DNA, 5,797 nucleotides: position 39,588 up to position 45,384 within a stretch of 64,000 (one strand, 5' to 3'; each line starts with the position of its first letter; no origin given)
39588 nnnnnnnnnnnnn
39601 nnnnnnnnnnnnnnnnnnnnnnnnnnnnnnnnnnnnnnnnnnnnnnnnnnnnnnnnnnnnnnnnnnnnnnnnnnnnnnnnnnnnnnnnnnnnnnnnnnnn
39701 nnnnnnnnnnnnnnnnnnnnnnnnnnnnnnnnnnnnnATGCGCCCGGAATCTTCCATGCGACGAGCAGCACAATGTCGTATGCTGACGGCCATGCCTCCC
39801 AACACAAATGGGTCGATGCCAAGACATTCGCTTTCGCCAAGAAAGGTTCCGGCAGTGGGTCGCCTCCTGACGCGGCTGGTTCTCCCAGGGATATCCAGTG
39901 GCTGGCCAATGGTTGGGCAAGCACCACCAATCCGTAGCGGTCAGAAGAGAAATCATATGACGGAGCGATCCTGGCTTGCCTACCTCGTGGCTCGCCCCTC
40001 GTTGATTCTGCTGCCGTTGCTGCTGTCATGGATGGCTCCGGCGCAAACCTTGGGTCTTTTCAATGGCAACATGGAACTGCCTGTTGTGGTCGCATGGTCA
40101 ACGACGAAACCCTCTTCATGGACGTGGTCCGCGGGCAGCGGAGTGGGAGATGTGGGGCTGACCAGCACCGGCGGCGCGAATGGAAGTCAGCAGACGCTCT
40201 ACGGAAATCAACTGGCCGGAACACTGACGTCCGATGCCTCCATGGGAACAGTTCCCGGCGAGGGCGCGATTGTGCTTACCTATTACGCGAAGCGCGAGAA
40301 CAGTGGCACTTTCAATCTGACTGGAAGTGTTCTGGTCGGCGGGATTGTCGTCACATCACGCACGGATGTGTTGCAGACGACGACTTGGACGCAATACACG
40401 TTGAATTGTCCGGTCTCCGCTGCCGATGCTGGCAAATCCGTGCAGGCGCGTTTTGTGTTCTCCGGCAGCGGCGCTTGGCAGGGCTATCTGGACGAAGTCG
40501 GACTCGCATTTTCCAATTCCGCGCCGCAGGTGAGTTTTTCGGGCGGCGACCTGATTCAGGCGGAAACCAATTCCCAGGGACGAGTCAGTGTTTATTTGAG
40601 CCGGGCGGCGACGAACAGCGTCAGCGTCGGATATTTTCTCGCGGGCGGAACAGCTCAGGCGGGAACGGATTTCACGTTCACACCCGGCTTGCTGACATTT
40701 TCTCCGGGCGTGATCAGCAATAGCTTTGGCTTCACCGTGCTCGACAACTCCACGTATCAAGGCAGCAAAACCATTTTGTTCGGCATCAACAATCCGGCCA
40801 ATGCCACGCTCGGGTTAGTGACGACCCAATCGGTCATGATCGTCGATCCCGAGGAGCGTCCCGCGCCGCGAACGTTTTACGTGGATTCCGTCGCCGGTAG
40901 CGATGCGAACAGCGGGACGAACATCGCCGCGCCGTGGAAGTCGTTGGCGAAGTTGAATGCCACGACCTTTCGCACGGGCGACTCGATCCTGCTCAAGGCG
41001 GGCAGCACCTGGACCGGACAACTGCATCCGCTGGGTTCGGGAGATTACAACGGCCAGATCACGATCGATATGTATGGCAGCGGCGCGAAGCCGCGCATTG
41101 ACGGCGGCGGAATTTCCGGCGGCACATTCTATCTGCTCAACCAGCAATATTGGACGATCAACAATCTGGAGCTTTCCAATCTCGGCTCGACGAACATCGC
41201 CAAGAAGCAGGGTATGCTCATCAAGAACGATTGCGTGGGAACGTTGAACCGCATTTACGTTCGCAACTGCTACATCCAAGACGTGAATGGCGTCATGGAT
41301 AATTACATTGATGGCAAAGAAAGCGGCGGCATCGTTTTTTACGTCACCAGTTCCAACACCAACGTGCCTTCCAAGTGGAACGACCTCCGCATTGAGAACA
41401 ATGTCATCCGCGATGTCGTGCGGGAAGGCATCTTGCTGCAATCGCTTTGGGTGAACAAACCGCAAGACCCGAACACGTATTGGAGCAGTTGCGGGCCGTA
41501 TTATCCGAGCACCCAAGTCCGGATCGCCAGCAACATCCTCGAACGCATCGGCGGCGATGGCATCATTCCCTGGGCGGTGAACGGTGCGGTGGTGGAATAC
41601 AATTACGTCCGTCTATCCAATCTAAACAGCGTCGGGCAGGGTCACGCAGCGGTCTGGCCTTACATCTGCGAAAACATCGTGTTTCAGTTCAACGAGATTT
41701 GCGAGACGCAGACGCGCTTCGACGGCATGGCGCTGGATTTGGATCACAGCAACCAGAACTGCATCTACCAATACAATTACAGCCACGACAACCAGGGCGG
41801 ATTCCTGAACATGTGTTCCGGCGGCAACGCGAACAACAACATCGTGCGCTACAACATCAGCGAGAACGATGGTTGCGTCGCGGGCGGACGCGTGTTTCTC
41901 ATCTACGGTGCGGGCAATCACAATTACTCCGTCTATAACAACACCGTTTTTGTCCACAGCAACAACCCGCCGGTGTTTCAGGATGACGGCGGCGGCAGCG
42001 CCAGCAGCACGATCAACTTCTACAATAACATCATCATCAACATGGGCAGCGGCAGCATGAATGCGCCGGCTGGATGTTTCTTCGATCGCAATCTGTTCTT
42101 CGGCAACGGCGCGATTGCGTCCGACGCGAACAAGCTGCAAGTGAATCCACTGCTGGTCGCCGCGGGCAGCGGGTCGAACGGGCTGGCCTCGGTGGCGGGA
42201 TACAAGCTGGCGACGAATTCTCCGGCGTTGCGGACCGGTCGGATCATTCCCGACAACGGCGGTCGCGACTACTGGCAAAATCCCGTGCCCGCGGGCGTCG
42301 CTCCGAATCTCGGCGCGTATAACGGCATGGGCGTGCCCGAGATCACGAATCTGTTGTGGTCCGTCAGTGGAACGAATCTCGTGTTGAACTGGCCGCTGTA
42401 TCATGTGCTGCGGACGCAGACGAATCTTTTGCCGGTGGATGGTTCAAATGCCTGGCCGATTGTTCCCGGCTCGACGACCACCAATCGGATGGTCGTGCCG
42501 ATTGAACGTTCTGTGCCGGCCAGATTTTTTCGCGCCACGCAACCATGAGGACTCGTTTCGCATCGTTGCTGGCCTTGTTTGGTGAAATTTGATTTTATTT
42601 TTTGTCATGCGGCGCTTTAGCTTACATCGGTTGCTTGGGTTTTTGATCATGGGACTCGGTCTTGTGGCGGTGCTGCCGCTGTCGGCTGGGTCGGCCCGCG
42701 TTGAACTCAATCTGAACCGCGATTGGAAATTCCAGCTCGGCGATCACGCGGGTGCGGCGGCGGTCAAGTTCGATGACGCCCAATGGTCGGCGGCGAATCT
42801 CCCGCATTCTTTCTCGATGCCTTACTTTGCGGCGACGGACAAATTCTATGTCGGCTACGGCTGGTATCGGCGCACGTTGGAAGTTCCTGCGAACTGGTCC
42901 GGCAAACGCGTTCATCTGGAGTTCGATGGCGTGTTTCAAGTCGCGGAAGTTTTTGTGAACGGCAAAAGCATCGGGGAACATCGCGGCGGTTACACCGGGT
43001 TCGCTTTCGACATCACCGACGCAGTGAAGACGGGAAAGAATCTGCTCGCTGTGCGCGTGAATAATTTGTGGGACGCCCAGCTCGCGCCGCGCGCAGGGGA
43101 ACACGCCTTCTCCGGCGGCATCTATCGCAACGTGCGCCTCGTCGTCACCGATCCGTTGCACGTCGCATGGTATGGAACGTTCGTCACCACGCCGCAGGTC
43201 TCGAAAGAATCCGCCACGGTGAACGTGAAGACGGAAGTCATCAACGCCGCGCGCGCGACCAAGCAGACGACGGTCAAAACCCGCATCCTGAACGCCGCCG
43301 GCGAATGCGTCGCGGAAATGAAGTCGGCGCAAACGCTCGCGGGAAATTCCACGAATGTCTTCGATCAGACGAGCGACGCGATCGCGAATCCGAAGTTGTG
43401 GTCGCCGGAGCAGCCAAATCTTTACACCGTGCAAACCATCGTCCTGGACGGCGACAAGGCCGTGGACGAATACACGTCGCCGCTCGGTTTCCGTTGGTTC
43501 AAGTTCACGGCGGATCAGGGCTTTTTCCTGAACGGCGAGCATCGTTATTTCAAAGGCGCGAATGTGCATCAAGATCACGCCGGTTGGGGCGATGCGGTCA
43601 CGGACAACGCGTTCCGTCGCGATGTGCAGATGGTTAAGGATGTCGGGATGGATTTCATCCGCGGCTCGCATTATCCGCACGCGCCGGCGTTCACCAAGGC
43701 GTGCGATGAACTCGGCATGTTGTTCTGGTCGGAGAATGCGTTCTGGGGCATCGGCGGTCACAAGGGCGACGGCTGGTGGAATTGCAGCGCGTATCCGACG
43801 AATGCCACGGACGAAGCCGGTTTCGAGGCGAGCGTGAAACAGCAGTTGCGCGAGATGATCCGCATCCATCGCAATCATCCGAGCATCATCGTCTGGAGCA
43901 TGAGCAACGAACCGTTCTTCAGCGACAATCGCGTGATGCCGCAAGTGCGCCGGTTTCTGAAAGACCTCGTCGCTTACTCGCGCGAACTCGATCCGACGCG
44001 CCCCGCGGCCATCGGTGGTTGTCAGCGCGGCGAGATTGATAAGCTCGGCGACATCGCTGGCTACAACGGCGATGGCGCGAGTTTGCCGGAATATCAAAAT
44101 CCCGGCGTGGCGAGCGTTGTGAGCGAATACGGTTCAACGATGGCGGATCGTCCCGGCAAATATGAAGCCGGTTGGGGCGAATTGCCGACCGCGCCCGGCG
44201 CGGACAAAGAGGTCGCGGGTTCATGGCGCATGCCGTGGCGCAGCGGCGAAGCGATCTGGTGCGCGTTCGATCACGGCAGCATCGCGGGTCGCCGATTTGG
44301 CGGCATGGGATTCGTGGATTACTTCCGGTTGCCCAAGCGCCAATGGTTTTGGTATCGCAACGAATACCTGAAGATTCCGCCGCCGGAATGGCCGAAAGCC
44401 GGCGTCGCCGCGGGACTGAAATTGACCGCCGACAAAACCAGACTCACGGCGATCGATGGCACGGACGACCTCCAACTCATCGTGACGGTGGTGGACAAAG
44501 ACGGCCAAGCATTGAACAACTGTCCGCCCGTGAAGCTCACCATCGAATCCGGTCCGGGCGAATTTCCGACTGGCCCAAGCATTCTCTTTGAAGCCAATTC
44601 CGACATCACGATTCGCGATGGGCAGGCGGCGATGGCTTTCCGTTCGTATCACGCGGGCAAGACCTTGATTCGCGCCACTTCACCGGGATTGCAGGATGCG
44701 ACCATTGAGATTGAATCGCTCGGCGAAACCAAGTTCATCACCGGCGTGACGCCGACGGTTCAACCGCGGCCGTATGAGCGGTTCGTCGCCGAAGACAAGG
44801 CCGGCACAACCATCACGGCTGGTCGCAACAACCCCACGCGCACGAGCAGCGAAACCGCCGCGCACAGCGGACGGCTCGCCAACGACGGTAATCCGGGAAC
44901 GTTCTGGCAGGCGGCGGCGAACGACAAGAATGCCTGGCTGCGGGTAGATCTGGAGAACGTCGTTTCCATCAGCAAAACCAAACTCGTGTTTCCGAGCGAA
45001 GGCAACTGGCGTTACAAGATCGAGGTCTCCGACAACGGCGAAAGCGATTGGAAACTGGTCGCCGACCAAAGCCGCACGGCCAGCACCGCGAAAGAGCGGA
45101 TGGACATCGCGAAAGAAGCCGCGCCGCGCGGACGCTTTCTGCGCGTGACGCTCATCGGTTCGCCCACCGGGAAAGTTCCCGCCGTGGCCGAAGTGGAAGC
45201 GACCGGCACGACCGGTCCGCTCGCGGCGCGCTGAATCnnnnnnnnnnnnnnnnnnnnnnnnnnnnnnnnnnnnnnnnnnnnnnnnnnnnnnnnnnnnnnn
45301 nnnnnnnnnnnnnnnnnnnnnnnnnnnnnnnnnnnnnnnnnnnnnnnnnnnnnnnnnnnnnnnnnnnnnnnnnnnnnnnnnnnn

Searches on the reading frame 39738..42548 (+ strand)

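Call 64: search_protein_families(library=pfam, max_evalue=0.00001, proteins=[window:39738-42548:+])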
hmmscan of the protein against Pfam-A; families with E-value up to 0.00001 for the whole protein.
window:39738-42548:+ (936 aa): 1 family
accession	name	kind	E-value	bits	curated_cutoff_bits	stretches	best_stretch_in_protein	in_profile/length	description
PF03160.20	Calx-beta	-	5.9e-10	39.6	27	1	260-371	3-118/119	Calx-beta domain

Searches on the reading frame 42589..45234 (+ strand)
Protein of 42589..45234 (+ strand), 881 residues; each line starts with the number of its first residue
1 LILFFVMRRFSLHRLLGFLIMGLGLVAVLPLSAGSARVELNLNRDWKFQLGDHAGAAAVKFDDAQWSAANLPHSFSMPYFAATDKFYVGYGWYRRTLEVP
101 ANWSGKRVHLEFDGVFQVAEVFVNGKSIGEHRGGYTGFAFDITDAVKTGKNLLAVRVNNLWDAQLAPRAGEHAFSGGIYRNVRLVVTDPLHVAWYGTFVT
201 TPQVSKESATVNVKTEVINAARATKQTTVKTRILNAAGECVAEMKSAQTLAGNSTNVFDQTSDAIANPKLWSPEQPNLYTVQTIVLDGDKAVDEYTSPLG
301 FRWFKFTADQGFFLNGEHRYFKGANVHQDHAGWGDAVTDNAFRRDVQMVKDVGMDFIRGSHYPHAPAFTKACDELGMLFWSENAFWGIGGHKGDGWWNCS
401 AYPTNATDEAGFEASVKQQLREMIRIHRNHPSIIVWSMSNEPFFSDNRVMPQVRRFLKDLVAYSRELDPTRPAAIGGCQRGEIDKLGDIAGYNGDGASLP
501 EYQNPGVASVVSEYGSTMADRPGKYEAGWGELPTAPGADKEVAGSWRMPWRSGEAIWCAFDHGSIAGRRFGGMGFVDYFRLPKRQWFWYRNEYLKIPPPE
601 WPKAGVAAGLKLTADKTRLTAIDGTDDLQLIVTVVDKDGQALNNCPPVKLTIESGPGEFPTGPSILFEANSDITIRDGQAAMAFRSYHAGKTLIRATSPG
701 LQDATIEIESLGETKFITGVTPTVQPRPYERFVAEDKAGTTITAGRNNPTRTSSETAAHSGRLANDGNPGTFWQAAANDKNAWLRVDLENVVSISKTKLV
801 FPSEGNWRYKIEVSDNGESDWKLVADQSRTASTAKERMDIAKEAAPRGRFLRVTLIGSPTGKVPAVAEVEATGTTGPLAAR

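Call 64: search_protein_families(library=pfam, max_evalue=0.00001, proteins=[window:42589-45234:+])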
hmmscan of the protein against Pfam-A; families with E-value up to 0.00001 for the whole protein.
window:42589-45234:+ (881 aa): 7 families
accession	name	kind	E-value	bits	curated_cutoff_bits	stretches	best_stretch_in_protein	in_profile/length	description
PF02836.23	Glyco_hydro_2_C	-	8.6e-31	107.6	21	1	309-477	5-162/302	Glycosyl hydrolases family 2, TIM barrel domain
PF02837.24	Glyco_hydro_2_N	-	2e-23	83.6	28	1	42-185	4-166/169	Glycosyl hydrolases family 2, sugar binding domain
PF00703.27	Glyco_hydro_2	-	5.6e-20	72.6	23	1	198-302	6-109/109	Glycosyl hydrolases family 2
PF00754.31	F5_F8_type_C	-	8.4e-15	55.5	28.2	1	752-868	4-126/127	F5/8 type C domain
PF22633.2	F5_F8_type_C_2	-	3e-14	53.8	27.8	1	764-840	2-81/91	NedA-like, galactose-binding domain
PF22666.2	Glyco_hydro_2_N2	-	2.5e-13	50.9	27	1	92-166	51-126/167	Glycosyl hydrolase 2 galactose-binding domain-like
PF18565.7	Glyco_hydro2_C5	-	8.5e-07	29.2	32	1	610-707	1-103/103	Glycoside hydrolase family 2 C-terminal domain 5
